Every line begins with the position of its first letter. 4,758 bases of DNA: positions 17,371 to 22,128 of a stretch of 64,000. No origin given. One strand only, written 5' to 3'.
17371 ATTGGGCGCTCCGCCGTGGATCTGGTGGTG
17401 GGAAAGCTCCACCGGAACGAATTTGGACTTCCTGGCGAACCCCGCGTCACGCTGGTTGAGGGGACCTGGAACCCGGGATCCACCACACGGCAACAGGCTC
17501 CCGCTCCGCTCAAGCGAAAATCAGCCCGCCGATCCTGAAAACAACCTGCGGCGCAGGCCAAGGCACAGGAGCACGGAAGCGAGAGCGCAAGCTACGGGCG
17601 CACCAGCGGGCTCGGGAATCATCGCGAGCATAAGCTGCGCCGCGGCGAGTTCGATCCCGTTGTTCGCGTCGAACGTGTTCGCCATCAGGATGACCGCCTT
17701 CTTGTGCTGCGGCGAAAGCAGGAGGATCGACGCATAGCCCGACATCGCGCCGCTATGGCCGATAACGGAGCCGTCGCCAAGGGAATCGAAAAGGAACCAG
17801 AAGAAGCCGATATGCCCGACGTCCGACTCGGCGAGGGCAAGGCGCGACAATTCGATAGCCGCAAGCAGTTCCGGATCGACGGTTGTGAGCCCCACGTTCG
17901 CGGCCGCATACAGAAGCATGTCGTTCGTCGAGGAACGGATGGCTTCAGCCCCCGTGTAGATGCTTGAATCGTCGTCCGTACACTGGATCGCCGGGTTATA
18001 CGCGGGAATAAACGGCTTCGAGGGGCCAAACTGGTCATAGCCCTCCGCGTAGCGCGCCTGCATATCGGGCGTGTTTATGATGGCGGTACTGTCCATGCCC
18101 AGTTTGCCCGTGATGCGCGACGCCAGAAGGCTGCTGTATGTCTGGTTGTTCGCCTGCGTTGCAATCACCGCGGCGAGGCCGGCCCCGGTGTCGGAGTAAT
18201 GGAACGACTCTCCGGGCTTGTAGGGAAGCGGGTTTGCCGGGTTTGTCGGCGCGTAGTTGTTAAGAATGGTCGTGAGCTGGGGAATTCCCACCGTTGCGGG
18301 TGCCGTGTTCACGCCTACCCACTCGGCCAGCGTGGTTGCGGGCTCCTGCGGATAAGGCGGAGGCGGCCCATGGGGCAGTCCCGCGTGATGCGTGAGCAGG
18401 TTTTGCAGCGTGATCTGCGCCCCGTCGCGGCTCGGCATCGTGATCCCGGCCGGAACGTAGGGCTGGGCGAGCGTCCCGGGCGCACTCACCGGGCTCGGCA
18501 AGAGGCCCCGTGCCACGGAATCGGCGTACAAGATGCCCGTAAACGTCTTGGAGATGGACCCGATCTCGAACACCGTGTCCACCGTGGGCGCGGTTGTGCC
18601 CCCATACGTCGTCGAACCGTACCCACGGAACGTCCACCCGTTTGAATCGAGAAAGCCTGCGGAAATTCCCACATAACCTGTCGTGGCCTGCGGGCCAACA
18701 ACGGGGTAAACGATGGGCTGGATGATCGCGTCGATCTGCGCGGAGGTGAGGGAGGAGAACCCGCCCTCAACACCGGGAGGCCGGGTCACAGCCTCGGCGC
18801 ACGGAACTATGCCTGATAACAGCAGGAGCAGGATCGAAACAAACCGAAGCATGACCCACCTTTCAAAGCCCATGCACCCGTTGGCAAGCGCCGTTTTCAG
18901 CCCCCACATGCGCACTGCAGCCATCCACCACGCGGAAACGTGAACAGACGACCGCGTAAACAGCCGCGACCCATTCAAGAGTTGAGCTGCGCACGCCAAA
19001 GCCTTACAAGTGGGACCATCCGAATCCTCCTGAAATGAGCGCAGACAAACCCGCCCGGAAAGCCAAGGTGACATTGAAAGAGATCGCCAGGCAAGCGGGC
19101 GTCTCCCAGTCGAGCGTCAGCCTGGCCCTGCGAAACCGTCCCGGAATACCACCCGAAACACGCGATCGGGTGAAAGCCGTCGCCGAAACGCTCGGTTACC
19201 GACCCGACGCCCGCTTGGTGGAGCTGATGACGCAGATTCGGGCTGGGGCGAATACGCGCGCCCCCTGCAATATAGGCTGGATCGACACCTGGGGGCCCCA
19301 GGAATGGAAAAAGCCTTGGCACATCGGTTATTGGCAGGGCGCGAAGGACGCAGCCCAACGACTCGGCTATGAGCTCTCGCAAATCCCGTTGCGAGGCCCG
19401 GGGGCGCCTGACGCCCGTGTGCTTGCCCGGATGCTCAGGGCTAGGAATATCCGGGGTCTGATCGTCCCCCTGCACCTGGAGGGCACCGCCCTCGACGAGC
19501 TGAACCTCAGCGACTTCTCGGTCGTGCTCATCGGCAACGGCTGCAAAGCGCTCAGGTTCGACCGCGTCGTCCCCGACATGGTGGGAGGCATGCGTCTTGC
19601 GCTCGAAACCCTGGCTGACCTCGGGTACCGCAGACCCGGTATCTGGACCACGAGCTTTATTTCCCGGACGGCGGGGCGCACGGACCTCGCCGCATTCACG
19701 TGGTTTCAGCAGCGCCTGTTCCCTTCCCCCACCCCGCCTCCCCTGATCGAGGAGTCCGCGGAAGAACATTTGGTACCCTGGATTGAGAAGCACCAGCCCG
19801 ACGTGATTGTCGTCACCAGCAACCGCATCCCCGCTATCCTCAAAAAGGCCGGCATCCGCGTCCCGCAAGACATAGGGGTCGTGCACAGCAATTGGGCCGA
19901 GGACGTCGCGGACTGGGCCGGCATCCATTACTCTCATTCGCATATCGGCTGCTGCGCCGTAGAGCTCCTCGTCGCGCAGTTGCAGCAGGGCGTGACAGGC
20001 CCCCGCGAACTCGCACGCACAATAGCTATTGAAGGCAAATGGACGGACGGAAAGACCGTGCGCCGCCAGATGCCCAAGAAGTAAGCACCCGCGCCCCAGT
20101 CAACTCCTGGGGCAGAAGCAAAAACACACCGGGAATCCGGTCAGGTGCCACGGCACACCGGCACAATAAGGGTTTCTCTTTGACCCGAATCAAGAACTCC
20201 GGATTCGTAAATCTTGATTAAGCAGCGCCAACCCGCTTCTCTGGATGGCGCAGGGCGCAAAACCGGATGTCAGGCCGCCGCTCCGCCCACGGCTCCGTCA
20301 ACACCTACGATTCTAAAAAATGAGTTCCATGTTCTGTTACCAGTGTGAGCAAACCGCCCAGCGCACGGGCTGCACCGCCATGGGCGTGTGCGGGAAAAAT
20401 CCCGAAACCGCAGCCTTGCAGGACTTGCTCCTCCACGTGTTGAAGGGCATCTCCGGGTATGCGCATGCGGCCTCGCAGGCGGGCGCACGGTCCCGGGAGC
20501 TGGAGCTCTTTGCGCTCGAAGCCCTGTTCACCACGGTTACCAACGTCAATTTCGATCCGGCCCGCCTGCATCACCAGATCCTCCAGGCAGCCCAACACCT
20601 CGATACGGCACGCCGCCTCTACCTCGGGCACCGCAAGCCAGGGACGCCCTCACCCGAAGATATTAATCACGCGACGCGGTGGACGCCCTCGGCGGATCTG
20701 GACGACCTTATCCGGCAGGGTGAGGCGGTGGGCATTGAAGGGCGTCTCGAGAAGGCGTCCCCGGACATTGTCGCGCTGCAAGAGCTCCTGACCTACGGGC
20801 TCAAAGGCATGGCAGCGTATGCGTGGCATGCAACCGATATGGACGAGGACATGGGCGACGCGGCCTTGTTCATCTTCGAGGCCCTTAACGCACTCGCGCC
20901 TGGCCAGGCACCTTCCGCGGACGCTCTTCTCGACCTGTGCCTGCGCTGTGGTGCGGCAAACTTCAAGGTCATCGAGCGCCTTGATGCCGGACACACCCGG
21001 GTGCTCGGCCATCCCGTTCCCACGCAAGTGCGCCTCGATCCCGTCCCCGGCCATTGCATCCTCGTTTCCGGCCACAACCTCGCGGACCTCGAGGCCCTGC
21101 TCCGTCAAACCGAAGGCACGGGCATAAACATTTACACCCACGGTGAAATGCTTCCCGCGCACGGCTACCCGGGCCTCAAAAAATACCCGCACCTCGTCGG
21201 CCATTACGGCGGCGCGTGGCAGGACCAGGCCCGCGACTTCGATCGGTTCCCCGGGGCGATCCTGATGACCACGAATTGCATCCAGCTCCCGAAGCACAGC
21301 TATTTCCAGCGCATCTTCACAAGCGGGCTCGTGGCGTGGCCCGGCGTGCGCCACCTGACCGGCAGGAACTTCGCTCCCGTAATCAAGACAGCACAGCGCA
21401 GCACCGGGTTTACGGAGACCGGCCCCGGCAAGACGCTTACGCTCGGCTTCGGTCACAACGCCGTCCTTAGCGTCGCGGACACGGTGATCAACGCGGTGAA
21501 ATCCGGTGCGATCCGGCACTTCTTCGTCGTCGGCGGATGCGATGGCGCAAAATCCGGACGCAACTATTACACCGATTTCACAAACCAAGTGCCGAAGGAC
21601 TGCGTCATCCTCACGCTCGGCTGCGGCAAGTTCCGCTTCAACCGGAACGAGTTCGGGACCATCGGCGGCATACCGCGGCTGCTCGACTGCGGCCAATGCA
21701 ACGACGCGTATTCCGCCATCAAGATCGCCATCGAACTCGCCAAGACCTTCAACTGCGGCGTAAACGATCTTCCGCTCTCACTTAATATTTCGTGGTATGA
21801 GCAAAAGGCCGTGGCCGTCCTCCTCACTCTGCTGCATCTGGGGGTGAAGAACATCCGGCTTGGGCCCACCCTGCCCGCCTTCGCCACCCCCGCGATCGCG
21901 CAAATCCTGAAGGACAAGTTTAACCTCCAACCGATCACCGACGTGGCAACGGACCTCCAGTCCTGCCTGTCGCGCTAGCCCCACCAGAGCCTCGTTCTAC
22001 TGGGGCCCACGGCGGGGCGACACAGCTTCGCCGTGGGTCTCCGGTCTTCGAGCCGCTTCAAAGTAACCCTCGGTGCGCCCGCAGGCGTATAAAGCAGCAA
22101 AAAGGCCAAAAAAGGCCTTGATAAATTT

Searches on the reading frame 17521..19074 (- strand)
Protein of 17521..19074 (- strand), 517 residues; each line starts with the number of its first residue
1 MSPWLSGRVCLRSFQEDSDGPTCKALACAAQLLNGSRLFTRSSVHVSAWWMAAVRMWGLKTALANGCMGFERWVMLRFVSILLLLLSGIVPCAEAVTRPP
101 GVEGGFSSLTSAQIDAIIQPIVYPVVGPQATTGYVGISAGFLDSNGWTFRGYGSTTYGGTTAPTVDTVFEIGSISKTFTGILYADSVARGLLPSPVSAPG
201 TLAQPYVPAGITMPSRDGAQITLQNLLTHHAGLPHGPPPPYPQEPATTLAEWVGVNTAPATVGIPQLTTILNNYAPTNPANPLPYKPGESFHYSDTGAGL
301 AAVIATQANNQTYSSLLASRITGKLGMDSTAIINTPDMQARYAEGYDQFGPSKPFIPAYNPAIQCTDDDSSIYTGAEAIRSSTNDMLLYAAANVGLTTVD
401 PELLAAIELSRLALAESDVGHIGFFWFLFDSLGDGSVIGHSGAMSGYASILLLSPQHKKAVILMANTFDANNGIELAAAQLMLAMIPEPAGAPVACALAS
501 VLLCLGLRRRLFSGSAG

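Call 72: search_protein_families(library=pfam, proteins=[window:17521-19074:-], max_evalue=0.00001)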
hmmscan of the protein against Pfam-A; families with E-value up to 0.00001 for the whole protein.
window:17521-19074:- (517 aa): 1 family
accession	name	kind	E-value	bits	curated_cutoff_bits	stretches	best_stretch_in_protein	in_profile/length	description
PF00144.29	Beta-lactamase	-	1.5e-42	146.4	27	1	131-471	11-314/329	Beta-lactamase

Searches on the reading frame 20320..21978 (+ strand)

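Call 72: search_protein_families(library=pfam, proteins=[window:20320-21978:+], max_evalue=0.00001)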
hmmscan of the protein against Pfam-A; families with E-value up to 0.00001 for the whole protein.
window:20320-21978:+ (552 aa): 1 family
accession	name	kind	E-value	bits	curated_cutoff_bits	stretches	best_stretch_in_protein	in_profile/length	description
PF03063.25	Prismane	-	1.4e-154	516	27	1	4-547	1-513/513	Prismane/CO dehydrogenase family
